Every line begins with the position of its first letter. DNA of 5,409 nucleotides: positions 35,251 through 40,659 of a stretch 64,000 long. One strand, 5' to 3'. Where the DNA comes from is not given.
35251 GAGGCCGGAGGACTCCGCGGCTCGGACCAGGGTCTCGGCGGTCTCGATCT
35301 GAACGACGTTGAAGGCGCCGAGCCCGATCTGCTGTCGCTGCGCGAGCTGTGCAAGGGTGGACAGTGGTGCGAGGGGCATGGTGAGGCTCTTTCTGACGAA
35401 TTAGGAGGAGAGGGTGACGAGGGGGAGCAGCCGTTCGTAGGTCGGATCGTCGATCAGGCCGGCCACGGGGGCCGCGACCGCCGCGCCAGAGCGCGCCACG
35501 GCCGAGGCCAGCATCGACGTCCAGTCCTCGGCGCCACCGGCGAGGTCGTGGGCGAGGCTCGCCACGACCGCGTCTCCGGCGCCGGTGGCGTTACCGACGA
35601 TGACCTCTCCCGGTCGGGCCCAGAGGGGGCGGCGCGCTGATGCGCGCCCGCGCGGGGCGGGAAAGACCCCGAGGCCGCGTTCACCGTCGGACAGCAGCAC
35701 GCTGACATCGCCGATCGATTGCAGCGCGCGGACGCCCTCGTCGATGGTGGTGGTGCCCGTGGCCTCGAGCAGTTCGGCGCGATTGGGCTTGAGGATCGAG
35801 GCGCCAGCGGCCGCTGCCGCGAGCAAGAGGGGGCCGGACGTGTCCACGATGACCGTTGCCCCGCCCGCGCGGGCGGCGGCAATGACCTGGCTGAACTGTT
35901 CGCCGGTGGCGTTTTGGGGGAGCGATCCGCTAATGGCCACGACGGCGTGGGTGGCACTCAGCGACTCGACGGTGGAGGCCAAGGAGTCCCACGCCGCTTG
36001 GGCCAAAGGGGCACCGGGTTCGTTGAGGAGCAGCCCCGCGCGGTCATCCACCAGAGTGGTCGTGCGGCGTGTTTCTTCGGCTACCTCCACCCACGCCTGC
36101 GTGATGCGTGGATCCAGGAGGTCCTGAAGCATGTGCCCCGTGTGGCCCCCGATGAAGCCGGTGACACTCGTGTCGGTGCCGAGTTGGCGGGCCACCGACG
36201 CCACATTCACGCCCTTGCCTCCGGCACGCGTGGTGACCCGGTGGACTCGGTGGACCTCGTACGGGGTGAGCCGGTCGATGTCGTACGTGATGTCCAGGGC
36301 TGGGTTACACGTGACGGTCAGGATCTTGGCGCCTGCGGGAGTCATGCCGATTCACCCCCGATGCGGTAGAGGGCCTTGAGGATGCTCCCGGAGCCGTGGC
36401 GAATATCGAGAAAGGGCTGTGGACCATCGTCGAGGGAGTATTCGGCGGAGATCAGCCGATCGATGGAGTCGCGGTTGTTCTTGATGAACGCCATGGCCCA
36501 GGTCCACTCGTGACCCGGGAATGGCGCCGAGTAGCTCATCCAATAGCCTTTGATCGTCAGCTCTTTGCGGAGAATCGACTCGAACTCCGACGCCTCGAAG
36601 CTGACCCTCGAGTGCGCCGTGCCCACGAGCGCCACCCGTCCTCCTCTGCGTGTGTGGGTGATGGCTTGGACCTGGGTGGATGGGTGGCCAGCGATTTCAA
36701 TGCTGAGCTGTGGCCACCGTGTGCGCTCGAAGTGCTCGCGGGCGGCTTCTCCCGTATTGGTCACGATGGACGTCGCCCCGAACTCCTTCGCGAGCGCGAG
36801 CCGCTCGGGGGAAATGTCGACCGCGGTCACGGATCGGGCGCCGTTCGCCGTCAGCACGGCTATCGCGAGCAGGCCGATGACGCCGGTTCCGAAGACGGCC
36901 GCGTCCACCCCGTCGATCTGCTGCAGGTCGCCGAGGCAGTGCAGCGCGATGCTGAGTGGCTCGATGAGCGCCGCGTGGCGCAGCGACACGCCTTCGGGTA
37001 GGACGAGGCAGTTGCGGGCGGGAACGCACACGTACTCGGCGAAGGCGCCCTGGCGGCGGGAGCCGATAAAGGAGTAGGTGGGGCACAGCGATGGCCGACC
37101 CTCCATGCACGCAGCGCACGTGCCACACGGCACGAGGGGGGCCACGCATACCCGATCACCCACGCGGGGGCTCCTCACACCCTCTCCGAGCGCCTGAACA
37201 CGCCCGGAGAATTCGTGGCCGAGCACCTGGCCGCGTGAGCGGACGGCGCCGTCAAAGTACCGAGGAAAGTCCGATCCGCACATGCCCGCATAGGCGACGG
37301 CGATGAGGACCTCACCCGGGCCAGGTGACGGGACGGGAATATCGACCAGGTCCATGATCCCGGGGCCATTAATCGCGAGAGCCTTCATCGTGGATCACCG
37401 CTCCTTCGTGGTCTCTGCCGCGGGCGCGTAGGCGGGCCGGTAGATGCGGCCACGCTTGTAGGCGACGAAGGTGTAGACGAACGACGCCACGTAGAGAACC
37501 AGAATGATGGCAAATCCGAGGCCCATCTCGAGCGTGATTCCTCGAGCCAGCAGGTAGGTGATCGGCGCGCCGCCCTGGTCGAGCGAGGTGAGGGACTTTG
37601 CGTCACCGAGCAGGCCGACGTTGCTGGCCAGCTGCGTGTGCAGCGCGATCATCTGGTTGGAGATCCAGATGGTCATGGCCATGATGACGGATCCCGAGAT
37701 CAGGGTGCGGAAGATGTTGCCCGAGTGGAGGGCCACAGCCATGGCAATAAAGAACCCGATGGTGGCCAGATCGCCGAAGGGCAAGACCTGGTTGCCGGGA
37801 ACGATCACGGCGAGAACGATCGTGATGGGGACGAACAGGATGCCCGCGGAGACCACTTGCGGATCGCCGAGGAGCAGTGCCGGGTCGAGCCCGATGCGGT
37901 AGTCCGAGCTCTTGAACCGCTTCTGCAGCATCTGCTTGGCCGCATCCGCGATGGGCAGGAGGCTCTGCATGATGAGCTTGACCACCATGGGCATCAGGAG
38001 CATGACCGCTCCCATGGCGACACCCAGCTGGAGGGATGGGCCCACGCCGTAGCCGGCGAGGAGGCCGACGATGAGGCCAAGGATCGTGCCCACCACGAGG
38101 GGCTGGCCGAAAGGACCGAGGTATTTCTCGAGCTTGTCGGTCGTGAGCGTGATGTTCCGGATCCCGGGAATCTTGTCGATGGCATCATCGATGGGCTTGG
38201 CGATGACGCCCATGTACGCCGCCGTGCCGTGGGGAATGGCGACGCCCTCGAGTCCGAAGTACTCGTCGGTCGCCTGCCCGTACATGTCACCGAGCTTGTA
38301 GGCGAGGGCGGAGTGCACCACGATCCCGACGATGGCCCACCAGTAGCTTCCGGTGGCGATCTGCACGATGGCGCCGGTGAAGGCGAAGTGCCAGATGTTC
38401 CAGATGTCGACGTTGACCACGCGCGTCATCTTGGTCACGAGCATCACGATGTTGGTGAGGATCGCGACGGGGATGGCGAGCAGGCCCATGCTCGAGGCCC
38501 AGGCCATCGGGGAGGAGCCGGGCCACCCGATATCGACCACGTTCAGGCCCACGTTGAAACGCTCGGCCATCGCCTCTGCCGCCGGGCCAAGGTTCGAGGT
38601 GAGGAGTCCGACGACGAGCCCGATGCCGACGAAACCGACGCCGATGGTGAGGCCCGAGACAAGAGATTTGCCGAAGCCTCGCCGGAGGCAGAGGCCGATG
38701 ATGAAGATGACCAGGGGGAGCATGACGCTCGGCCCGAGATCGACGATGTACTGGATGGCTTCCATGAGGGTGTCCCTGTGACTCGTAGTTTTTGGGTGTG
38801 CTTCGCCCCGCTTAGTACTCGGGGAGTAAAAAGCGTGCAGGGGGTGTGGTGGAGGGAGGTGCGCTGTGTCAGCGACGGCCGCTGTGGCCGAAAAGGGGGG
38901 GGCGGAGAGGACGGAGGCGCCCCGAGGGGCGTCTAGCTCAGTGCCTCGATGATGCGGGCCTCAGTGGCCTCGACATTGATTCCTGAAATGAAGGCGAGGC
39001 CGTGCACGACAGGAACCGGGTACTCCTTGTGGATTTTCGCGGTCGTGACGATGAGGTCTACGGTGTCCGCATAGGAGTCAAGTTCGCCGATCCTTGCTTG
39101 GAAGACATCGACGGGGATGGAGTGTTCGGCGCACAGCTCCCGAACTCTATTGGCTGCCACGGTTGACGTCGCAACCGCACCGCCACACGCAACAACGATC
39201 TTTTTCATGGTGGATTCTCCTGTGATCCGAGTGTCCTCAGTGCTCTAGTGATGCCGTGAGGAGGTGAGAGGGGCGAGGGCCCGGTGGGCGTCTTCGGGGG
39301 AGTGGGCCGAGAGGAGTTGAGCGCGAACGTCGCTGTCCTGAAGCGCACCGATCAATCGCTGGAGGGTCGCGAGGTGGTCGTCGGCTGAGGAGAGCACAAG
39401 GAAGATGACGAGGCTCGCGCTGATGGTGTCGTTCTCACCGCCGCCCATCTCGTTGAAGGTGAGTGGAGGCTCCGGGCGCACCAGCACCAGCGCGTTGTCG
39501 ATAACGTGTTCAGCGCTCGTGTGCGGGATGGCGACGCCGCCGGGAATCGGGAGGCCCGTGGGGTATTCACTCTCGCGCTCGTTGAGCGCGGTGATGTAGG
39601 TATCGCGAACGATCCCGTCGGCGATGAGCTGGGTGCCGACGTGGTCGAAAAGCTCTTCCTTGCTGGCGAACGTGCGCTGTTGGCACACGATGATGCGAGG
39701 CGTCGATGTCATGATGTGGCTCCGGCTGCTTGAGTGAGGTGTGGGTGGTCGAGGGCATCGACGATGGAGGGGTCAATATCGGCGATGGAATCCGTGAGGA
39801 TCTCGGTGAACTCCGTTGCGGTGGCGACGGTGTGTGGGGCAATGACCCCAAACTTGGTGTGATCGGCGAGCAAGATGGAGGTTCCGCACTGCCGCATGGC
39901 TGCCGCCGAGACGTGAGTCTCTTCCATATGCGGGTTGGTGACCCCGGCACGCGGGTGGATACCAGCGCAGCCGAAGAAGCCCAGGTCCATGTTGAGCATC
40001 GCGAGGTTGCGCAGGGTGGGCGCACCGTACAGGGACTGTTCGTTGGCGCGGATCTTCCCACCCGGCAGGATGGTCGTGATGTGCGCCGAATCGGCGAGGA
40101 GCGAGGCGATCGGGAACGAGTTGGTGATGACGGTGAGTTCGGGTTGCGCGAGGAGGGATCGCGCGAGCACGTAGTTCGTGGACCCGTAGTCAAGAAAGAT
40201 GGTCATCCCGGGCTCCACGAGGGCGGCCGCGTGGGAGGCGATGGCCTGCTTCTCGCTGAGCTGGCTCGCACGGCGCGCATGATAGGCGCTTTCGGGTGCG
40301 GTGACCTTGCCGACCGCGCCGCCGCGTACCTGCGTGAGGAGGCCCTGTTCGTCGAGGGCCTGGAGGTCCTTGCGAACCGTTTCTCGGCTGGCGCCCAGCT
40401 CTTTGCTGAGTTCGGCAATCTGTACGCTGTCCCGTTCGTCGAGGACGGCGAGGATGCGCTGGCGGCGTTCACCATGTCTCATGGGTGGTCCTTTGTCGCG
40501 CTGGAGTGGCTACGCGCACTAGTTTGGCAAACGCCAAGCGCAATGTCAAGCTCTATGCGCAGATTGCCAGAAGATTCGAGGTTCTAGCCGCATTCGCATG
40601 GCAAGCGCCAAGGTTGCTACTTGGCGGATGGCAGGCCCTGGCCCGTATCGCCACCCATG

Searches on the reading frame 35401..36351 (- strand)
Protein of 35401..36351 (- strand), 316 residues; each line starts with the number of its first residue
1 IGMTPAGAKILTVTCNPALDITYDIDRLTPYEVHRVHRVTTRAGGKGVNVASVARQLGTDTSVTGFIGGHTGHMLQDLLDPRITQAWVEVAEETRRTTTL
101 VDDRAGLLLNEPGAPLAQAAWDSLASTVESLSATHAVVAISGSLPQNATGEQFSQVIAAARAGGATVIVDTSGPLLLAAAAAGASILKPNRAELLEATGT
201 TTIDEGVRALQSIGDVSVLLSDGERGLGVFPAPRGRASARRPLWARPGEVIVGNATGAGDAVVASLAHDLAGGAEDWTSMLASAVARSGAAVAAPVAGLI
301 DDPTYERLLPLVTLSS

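Call 35: search_protein_families(library=pfam, max_evalue=0.00001, proteins=[window:35401-36351:-])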
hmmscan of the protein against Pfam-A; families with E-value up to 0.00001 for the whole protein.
window:35401-36351:- (316 aa): 1 family
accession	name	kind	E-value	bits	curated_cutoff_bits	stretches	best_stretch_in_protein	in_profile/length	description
PF00294.29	PfkB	-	1.7e-33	116.7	25.8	1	16-292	4-290/302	pfkB family carbohydrate kinase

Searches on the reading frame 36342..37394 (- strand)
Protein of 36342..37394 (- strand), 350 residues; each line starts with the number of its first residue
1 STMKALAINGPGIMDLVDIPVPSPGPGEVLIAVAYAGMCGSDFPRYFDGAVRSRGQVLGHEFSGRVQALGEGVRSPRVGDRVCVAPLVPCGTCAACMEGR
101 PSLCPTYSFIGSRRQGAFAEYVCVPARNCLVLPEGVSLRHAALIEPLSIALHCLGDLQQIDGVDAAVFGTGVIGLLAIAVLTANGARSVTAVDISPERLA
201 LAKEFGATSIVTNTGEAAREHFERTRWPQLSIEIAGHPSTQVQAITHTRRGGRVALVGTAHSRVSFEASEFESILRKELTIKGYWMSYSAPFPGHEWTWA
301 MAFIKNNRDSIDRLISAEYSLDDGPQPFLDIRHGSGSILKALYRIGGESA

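Call 35: search_protein_families(library=pfam, max_evalue=0.00001, proteins=[window:36342-37394:-])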
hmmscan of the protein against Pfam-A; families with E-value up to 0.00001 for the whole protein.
window:36342-37394:- (350 aa): 3 families
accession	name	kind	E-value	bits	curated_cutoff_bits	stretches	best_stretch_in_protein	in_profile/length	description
PF08240.17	ADH_N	-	5e-30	104.3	23.5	1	25-134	1-104/104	Alcohol dehydrogenase GroES-like domain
PF00107.32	ADH_zinc_N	-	1e-22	80.9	31.8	1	173-304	2-127/129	Zinc-binding dehydrogenase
PF16912.11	Glu_dehyd_C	-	1e-09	38.6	34.9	1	140-269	3-140/211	Glucose dehydrogenase C-terminus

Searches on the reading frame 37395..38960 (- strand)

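Call 35: search_protein_families(library=pfam, max_evalue=0.00001, proteins=[window:37395-38960:-])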
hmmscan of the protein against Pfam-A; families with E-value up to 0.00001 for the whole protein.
window:37395-38960:- (521 aa): 1 family
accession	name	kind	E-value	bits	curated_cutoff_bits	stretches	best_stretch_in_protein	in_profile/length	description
PF03611.19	EIIC-GAT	-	1.3e-89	301.5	24.2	1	71-448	1-387/394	PTS system sugar-specific permease component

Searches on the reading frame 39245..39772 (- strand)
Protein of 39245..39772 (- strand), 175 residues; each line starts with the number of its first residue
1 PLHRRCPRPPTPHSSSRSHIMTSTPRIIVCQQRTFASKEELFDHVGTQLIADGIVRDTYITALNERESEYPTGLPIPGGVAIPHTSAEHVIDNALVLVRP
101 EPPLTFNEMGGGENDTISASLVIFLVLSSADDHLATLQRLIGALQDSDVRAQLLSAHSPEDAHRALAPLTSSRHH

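Call 35: search_protein_families(library=pfam, max_evalue=0.00001, proteins=[window:39245-39772:-])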
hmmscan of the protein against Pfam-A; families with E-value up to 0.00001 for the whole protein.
window:39245-39772:- (175 aa): 1 family
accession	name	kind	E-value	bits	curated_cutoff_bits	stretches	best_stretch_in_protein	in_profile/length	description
PF00359.27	PTS_EIIA_2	-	2.8e-24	86.2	27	1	32-166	11-141/144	Phosphoenolpyruvate-dependent sugar phosphotransferase system, EIIA 2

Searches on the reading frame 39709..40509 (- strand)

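Call 35: search_protein_families(library=pfam, max_evalue=0.00001, proteins=[window:39709-40509:-])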
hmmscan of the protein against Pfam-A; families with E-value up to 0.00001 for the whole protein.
window:39709-40509:- (266 aa): 4 families
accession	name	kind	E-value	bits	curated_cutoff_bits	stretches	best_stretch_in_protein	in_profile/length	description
PF00455.28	DeoRC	-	7.2e-47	159.8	31.8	1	83-241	2-160/160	DeoR C terminal sensor domain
PF08220.18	HTH_DeoR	-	6.3e-14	51.9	21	1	15-66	1-52/57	DeoR-like helix-turn-helix domain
PF08279.18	HTH_11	-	1.9e-08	34.5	25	1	15-56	1-43/55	HTH domain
PF25213.1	HVO_A0261_N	-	3.1e-06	27.4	35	1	14-63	11-59/86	HVO_A0261 N-terminal domain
